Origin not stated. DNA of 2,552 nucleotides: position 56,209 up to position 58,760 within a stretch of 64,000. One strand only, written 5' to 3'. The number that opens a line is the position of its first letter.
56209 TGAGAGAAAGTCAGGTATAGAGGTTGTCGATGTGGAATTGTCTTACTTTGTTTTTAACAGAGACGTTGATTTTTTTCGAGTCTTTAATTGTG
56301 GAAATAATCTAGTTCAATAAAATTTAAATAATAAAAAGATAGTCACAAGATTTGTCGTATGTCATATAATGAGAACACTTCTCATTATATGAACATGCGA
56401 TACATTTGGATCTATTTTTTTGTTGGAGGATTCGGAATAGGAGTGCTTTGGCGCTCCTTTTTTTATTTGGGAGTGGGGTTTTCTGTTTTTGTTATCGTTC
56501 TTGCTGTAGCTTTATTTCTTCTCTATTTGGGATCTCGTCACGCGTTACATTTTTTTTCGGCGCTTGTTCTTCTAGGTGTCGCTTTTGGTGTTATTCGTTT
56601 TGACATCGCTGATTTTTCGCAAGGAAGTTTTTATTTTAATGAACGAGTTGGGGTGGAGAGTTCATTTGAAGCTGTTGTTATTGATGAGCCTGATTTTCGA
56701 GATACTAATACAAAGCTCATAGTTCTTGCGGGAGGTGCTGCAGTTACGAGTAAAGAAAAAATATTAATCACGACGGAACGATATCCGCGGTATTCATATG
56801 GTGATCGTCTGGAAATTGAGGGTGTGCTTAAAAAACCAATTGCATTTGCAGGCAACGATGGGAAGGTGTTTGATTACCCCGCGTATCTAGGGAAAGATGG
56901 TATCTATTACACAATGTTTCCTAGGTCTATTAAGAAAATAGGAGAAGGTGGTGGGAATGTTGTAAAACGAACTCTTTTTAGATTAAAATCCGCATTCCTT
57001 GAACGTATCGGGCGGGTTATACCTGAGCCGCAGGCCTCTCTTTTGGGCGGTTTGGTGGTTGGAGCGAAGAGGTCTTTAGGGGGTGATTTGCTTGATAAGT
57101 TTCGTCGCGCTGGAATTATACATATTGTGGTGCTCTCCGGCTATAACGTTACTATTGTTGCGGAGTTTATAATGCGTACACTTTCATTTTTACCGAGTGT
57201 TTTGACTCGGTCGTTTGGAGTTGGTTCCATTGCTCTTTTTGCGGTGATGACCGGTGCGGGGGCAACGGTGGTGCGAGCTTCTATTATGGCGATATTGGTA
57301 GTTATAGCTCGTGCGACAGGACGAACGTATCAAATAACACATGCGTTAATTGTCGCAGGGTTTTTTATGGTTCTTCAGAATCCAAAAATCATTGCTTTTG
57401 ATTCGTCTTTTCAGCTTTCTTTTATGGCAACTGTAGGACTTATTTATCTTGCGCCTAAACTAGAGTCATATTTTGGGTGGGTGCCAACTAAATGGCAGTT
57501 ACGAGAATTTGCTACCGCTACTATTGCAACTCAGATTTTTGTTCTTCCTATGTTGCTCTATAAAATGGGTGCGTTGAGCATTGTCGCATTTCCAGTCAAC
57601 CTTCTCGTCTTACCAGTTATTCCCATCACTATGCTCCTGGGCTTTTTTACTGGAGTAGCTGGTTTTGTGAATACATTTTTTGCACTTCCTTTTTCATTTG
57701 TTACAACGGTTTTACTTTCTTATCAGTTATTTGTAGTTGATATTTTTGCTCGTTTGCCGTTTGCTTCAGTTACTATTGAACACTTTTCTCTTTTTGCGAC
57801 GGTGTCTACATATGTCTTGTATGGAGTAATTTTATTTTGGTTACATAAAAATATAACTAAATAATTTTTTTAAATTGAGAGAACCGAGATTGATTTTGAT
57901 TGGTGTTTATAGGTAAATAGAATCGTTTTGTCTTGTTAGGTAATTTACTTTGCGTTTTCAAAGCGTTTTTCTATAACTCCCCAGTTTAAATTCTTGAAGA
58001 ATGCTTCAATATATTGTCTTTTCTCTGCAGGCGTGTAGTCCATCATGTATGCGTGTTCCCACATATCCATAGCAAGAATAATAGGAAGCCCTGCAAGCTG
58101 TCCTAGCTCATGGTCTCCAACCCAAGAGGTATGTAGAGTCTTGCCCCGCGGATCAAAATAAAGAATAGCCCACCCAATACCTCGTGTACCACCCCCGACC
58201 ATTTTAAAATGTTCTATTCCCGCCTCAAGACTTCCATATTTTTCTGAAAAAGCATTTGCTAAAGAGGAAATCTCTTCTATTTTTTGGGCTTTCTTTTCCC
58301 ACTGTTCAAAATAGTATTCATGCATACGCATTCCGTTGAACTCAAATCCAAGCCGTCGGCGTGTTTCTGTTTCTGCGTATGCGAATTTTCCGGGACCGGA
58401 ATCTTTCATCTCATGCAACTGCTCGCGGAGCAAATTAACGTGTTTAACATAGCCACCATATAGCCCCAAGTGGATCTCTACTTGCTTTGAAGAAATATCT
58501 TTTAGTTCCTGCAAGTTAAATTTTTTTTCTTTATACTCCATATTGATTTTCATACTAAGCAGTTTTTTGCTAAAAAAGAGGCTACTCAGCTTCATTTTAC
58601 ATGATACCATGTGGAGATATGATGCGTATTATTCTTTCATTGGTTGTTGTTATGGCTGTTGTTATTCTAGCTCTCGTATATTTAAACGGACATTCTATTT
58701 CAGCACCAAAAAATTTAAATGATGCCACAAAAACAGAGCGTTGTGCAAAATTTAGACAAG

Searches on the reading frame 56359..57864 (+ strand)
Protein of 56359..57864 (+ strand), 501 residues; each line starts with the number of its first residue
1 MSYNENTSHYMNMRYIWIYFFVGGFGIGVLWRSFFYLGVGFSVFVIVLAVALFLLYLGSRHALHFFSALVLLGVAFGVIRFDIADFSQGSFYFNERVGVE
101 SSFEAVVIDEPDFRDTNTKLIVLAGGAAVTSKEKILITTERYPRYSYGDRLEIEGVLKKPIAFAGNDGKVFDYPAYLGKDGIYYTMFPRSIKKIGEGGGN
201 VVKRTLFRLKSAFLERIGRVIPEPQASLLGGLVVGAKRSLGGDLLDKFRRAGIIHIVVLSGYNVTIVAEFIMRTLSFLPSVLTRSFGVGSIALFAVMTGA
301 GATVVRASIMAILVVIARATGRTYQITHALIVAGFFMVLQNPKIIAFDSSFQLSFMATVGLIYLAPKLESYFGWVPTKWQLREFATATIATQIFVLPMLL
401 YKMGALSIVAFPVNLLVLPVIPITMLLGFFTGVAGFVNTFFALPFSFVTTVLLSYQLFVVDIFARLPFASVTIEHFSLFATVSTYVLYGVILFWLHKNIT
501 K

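Call 17: search_protein_families(library=pfam, proteins=[window:56359-57864:+], max_evalue=0.001)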
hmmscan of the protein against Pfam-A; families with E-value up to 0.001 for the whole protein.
window:56359-57864:+ (501 aa): 2 families
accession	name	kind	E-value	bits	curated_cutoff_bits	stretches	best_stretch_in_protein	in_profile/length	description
PF03772.21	Competence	-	6.7e-45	154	23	1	232-497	1-269/270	Competence protein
PF13567.11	DUF4131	-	3.3e-16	59.9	31.6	1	39-193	10-164/165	Domain of unknown function (DUF4131)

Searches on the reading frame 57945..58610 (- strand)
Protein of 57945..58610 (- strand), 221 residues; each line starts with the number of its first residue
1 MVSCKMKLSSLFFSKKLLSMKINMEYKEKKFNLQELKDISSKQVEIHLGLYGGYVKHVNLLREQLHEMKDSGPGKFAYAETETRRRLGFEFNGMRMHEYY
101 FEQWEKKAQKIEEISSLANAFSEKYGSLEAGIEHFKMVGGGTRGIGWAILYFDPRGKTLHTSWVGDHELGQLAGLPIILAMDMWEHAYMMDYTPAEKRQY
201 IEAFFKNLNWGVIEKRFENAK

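Call 17: search_protein_families(library=pfam, proteins=[window:57945-58610:-], max_evalue=0.001)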
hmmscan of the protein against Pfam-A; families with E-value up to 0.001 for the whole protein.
window:57945-58610:- (221 aa): 1 family
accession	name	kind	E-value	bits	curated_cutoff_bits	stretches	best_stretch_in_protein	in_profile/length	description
PF02777.23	Sod_Fe_C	-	1.5e-21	76.8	20.9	1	116-216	4-102/102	Iron/manganese superoxide dismutases, C-terminal domain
